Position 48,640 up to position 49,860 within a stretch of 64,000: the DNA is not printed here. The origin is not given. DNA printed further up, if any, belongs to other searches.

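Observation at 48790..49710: Class II Fic (AMPylator-type) gene translationally coupled to the cas4-cas1-cas2 adaptation module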

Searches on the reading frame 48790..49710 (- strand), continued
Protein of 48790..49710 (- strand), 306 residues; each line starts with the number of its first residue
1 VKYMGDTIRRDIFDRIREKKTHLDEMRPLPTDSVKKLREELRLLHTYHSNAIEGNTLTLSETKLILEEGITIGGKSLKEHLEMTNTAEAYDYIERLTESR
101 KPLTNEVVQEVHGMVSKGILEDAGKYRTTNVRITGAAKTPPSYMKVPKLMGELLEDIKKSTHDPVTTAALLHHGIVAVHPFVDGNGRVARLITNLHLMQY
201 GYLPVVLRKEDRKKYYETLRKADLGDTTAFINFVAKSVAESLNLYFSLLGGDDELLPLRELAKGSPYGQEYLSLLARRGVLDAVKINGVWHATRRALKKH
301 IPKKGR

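Call 94: find_encoding_contigs(protein=P0009, flank=8000, max_places=4)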
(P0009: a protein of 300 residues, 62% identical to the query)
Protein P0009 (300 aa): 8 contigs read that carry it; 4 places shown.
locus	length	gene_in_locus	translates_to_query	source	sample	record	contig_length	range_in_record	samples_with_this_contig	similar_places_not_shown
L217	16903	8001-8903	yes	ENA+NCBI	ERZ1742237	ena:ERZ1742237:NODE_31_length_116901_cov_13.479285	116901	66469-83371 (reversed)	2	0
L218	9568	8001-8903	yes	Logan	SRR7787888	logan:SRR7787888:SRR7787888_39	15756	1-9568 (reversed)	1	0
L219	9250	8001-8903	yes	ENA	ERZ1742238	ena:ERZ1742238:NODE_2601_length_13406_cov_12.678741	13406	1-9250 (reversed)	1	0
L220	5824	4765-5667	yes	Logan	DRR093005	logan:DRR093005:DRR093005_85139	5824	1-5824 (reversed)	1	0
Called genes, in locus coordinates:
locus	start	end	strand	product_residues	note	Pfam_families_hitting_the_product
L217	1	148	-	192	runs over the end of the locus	PF14681:UPRTase (weak), PF00156:Pribosyltran, PF14572:Pribosyl_synth (weak)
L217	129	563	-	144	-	PF18477:PIN_9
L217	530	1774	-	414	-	PF00009:GTP_EFTU, PF03144:GTP_EFTU_D2 (weak), PF09173:eIF2_C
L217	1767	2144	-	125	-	PF01092:Ribosomal_S6e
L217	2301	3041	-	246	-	PF13091:PLDc_2 (weak)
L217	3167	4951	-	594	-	PF00009:GTP_EFTU, PF01926:MMR_HSR1 (weak), PF03144:GTP_EFTU_D2 (weak), PF11987:IF-2, PF14578:GTP_EFTU_D4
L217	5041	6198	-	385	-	PF00999:Na_H_Exchanger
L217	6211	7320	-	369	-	PF02254:TrkA_N, PF00582:Usp (faint)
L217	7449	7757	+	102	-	-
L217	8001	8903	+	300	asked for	PF02661:Fic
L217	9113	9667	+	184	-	PF02441:Flavoprotein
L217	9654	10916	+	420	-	PF20695:UbiD_N (weak), PF01977:UbiD, PF20696:UbiD_C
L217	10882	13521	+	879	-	PF00690:Cation_ATPase_N, PF00122:E1-E2_ATPase, PF00702:Hydrolase, PF13246:Cation_ATPase, PF08282:Hydrolase_3 (faint), PF00689:Cation_ATPase_C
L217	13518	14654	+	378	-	PF04412:AcnX, PF28403:AcnX_2nd, PF28406:AcnX_3rd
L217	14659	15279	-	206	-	PF03692:CxxCxxCC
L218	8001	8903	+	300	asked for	PF02661:Fic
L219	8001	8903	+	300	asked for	PF02661:Fic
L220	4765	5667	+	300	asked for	PF02661:Fic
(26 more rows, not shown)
